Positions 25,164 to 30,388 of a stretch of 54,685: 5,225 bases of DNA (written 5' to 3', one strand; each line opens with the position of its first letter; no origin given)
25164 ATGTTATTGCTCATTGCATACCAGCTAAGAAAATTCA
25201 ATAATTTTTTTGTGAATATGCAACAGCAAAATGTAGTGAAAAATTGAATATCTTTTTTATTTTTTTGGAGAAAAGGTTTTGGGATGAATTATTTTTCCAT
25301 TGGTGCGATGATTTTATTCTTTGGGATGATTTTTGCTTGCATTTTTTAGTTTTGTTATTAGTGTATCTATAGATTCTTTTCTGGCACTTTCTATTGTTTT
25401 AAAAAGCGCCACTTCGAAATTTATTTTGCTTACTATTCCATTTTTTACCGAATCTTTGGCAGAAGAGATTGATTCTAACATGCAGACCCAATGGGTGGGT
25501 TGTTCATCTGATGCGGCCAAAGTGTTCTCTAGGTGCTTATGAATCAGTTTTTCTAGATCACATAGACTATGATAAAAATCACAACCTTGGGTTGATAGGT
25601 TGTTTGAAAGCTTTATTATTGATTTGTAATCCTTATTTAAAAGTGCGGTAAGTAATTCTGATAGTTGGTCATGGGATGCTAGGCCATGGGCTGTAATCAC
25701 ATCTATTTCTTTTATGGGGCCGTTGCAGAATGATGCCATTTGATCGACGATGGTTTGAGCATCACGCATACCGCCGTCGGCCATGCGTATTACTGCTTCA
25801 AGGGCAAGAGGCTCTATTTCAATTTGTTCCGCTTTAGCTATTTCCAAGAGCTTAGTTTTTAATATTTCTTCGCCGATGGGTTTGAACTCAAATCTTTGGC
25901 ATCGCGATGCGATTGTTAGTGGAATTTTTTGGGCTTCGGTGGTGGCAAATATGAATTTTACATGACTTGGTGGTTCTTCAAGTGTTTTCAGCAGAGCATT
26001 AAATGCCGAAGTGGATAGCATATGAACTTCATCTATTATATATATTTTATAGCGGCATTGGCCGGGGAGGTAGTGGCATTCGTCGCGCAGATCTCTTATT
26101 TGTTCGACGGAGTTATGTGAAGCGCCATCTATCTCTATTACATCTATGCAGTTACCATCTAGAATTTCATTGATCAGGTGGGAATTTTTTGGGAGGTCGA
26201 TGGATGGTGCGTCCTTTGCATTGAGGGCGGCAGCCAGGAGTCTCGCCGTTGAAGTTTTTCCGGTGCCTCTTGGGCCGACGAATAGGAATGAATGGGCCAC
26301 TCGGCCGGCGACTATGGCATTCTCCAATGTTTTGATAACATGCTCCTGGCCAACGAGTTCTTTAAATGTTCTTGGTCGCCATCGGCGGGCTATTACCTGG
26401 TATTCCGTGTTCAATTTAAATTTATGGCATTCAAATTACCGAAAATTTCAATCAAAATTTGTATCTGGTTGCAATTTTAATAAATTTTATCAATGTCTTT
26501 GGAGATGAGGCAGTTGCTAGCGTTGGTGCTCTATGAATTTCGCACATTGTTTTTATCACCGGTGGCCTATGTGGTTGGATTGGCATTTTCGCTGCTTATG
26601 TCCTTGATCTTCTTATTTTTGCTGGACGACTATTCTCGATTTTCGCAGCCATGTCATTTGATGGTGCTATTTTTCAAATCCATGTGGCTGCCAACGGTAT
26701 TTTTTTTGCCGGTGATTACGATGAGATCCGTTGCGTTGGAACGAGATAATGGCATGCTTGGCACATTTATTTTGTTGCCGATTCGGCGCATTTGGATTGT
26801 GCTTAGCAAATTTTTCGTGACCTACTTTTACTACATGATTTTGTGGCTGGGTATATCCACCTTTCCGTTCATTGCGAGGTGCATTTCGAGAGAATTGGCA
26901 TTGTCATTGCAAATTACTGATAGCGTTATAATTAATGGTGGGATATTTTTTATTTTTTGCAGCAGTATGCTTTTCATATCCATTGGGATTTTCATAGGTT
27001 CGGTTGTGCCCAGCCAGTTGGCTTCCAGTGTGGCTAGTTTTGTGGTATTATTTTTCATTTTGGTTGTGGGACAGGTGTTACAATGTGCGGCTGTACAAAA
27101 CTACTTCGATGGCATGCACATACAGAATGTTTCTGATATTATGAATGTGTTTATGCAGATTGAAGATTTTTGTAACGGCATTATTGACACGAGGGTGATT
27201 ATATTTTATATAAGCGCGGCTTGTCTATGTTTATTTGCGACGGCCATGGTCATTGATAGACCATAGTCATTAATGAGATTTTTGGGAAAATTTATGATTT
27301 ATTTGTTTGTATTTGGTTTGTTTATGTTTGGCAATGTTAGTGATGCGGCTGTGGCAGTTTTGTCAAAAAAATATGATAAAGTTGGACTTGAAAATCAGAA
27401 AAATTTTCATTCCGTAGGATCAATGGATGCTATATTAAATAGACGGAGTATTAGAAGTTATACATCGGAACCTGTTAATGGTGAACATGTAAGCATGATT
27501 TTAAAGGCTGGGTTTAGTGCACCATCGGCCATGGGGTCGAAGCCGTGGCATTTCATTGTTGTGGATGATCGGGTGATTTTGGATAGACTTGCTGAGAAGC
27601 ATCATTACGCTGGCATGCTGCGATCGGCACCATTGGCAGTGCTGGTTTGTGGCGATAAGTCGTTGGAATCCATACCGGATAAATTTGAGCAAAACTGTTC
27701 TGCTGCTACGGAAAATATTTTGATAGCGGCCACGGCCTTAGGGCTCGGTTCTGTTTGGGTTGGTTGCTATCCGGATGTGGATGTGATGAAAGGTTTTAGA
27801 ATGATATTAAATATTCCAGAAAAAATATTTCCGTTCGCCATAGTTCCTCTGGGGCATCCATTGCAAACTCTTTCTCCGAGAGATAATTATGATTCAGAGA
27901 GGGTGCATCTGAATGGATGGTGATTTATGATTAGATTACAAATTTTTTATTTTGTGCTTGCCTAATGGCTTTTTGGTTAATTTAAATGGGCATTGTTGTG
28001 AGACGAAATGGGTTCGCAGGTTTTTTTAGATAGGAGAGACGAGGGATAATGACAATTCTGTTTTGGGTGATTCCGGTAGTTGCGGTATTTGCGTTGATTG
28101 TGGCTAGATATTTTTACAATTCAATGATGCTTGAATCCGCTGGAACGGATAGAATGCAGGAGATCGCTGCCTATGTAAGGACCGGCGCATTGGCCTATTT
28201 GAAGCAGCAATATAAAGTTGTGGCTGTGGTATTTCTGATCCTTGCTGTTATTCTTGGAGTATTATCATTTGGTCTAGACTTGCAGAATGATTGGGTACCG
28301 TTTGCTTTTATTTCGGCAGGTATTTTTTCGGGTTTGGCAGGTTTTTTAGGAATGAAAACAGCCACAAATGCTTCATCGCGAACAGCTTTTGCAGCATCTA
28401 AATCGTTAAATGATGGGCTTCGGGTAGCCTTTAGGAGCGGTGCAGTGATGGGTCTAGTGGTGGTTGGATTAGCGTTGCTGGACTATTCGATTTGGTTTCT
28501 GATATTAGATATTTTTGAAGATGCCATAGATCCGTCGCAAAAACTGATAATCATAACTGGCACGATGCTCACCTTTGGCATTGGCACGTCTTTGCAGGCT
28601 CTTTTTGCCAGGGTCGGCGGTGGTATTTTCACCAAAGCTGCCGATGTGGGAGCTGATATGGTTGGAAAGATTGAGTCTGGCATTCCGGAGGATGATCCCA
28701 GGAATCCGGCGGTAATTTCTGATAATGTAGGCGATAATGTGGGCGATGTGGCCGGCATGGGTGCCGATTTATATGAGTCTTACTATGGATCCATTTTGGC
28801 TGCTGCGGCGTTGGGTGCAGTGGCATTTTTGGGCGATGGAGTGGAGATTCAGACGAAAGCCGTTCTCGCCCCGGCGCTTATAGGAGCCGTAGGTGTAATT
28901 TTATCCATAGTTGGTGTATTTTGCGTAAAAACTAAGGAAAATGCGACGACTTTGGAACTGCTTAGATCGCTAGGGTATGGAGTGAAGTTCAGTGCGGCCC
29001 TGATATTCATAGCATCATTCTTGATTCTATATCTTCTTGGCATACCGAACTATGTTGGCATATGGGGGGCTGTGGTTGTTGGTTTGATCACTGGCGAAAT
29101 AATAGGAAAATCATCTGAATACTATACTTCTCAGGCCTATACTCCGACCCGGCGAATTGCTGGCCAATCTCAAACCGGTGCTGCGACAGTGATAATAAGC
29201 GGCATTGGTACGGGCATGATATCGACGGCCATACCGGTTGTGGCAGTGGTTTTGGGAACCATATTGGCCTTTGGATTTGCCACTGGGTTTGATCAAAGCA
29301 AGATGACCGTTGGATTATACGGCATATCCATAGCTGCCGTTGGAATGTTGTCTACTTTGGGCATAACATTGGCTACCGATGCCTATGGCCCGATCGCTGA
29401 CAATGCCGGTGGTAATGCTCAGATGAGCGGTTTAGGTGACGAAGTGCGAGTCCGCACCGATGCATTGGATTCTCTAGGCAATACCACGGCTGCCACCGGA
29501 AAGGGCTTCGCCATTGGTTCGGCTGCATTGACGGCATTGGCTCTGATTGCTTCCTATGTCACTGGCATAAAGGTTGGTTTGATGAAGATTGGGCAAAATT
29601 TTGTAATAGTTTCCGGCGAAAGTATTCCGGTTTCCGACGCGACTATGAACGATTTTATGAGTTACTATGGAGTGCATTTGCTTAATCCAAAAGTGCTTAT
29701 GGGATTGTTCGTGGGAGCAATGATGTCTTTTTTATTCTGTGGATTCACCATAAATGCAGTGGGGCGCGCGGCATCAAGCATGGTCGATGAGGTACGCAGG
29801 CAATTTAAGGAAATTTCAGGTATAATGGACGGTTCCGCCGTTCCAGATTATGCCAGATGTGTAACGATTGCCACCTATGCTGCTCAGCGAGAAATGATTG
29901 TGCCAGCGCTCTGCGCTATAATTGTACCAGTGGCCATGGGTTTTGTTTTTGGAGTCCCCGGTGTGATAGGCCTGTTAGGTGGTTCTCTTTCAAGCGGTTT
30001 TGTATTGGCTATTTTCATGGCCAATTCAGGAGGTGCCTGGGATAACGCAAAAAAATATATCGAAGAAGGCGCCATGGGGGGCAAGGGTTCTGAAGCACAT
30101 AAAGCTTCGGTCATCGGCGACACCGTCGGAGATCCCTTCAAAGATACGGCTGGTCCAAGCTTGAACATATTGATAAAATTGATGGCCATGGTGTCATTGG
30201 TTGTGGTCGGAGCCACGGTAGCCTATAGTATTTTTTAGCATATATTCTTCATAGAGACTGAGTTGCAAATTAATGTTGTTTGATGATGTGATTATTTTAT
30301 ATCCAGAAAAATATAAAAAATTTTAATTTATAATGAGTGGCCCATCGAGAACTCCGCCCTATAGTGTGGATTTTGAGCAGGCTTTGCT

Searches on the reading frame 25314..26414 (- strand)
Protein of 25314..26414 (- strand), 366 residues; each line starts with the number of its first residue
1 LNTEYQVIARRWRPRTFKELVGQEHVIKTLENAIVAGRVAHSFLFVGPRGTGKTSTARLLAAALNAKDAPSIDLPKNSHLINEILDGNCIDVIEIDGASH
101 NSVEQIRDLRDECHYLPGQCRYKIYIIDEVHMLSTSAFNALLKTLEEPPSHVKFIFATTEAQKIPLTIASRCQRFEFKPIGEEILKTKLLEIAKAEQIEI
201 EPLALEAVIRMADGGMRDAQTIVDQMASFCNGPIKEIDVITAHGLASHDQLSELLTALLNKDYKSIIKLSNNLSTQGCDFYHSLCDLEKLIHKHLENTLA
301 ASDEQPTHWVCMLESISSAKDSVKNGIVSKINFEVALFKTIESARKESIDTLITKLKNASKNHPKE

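Call 20: search_protein_families(library=ncbifam, proteins=[window:25314-26414:-], max_evalue=1e-10)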
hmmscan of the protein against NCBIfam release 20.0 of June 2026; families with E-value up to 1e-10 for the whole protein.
window:25314-26414:- (366 aa): 62 families (the best 25 are shown)
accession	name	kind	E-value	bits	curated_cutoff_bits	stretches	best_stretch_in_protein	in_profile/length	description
NF004046.1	PRK05563.1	equivalog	2.9e-116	389.6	400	1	5-317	2-314/567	DNA polymerase III subunit gamma/tau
TIGR02397.1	dnaX_nterm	equivalog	7.3e-116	387.3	250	1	5-301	1-297/355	DNA polymerase III subunit gamma/tau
NF011526.0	PRK14965.1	equivalog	2.1e-112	376.9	670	1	4-285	2-282/578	DNA polymerase III subunits gamma and tau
NF006585.0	PRK09111.1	equivalog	4.8e-107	359.1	604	1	2-293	24-320/616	DNA polymerase III subunit gamma/tau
NF005942.0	PRK07994.1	equivalog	6.3e-106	355.9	613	1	5-293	3-291/655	DNA polymerase III subunit gamma/tau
NF011512.0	PRK14950.1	equivalog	4.3e-103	346.5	593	1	5-280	3-279/585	DNA polymerase III subunits gamma and tau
NF004962.0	PRK06305.1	equivalog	1.1e-99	334.8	559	1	3-362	2-370/465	DNA polymerase III subunits gamma and tau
NF011510.0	PRK14948.1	equivalog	3.5e-98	330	593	1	1-293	1-294/640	DNA polymerase III subunit gamma/tau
NF005173.0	PRK06647.1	equivalog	1e-97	328.4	623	1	4-287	2-285/568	DNA polymerase III subunits gamma and tau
NF004549.0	PRK05896.1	equivalog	5e-92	309.6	578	1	6-292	4-290/642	DNA polymerase III subunits gamma and tau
NF011522.0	PRK14961.1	equivalog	6.1e-91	305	562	1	4-293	2-291/363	DNA polymerase III subunits gamma and tau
NF011514.0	PRK14953.1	equivalog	2e-90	304.1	536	1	5-298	3-296/488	DNA polymerase III subunits gamma and tau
NF011523.0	PRK14962.1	equivalog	3.9e-90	302.9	576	1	6-317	2-307/474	DNA polymerase III subunits gamma and tau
NF006280.0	PRK08451.1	equivalog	1.2e-87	295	572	1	6-363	2-355/535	DNA polymerase III subunit gamma/tau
NF011524.0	PRK14963.1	equivalog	6e-85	286.6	601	1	8-277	4-271/647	DNA polymerase III subunits gamma and tau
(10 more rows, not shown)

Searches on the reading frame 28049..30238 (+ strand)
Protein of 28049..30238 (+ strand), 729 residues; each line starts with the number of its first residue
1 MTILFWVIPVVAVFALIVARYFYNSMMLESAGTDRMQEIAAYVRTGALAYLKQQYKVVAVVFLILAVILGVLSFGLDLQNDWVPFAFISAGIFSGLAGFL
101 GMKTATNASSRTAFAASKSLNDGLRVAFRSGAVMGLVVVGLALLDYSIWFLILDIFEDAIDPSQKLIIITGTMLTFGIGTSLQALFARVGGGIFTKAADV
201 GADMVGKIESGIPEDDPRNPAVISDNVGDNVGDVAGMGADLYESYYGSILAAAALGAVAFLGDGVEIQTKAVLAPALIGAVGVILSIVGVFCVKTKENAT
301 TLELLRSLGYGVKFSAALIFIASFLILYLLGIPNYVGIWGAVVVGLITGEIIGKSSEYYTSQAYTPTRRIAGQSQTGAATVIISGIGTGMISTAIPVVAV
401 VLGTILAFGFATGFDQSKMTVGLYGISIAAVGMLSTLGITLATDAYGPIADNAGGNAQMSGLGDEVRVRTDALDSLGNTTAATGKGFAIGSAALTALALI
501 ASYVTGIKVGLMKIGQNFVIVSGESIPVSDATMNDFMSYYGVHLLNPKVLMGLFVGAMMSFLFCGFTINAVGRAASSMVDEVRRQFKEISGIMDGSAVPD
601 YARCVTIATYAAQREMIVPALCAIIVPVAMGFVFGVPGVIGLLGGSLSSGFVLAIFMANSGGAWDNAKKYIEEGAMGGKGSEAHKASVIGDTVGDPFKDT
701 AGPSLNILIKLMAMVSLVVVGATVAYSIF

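Call 15: search_protein_families(library=ncbifam, proteins=[window:28049-30238:+], max_evalue=0.00001)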
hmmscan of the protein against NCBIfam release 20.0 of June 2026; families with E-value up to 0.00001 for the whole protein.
window:28049-30238:+ (729 aa): 13 families
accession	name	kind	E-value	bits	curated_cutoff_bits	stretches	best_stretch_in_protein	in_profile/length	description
NF001954.0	PRK00733.2-2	equivalog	1.5e-300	999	894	1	4-729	3-723/723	sodium-translocating pyrophosphatase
NF001960.0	PRK00733.3-5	equivalog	1.5e-253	843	546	1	3-727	3-671/673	sodium-translocating pyrophosphatase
NF001959.0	PRK00733.3-4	equivalog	6.9e-232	771.6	975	1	6-726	6-671/674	sodium-translocating pyrophosphatase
NF001958.0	PRK00733.3-3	equivalog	8.3e-227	754.8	1055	1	6-721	5-671/680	sodium-translocating pyrophosphatase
TIGR01104.1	V_PPase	equivalog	9.3e-224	745.1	651.9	1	7-720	6-687/697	V-type H(+)-translocating pyrophosphatase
NF001961.0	PRK00733.3-6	equivalog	2.7e-221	736.4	926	1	3-720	3-667/671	sodium-translocating pyrophosphatase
NF001955.0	PRK00733.2-4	equivalog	4.2e-220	733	1059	2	3-520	4-522/736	sodium-translocating pyrophosphatase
NF001957.0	PRK00733.3-2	equivalog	1.6e-219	730.8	945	2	6-520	2-475/651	sodium-translocating pyrophosphatase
NF001953.0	PRK00733.2-1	equivalog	2.7e-214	713.6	783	1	4-722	4-695/697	sodium-translocating pyrophosphatase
NF001951.0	PRK00733.1-2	equivalog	9.7e-205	682.2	859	1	5-721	6-686/691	sodium-translocating pyrophosphatase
NF001952.0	PRK00733.1-4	equivalog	1.3e-194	648.5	912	1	4-728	18-732/782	sodium-translocating pyrophosphatase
NF001956.0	PRK00733.3-1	equivalog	4.6e-190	633.8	1321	1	12-720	19-689/704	sodium-translocating pyrophosphatase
NF001950.0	PRK00733.1-1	equivalog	4.6e-70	236.7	826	1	4-724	56-769/807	sodium-translocating pyrophosphatase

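Call 21: find_related_loci(query=window:28049-30238:+, collection=genome_contigs, flank=10000)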
Query window:28049-30238:+ (729 aa) in genome_contigs; peptide patterns used: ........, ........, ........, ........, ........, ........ (x = any residue, [..] = any of these).
600 stretches matched a pattern (row limit reached: there are more); 600 encode a relative of the query (tblastn E <= 1e-3); the best 80 are kept; 80 distinct loci.
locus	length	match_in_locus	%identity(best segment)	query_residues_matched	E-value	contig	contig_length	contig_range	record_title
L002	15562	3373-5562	67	5-729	0e+0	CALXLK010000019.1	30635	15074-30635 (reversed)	MAG: uncultured Opitutales bacterium isolate BRZ_A__bin45 genome assembly, contig: BRZ_A__NODE_1554_length_30635_cov_10.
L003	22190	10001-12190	68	4-729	0e+0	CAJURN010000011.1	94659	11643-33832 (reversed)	MAG TPA_asm: uncultured Muribaculaceae bacterium isolate MGBC166434 genome assembly, contig: MGBC166434.11, whole genome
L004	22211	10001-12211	67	4-729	0e+0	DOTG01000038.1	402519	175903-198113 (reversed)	MAG TPA_asm: Marinilabiliales bacterium isolate UBA12394 contig_7, whole genome shotgun sequence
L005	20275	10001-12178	68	4-729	0e+0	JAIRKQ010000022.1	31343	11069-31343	MAG: Puniceicoccales bacterium isolate Cc175_bin120 k119_1685576, whole genome shotgun sequence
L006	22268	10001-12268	65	4-729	0e+0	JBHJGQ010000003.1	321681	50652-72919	MAG: Opitutales bacterium isolate sb_S12C1742 S12Ck141_73354, whole genome shotgun sequence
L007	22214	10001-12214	64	1-728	0e+0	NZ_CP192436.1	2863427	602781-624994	Demequina aurantiaca strain ARC0220 chromosome, complete genome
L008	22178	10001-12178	66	2-729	0e+0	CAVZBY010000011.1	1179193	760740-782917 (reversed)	MAG: Candidatus Aminicenantes bacterium isolate MFD00905.bin.2.121 genome assembly, contig: contig_5045, whole genome sh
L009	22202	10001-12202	67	4-729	0e+0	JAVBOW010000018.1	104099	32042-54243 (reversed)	MAG: Rikenellaceae bacterium isolate EPI_MAG_00119 c_000002287989, whole genome shotgun sequence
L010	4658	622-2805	66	4-725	0e+0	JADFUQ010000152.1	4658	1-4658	MAG: Bacteroidetes bacterium isolate C2.bin.40 k83_492004, whole genome shotgun sequence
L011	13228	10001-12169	65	3-724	0e+0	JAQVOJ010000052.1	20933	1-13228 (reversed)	MAG: Bacteroidales bacterium isolate STF1_178 NODE_6107_length_20933_cov_12.052004_Sandtown_F1, whole genome shotgun seq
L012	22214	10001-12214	66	4-729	0e+0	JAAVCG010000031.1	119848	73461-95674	MAG: Bacteroides sp. isolate Mgla_MAG_37-bin_35 c_000000113578, whole genome shotgun sequence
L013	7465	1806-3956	64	4-728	0e+0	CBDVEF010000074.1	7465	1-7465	MAG TPA_asm: uncultured bacterium isolate SRR22302353_concoct_17 genome assembly, contig: ERZ25073599.5706, whole genome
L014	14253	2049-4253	66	4-729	0e+0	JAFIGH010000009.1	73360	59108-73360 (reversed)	MAG: Opitutales bacterium isolate Super_Day6_Bin.11 NODE_99_length_73360_cov_13.803806, whole genome shotgun sequence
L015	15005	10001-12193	65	1-728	0e+0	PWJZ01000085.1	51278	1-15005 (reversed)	MAG: Bacteroidales bacterium isolate CSSed10_172R1 CS-Sed10-C607, whole genome shotgun sequence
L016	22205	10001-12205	64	5-729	0e+0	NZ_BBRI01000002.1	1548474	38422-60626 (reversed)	Demequina sp. NBRC 110052, whole genome shotgun sequence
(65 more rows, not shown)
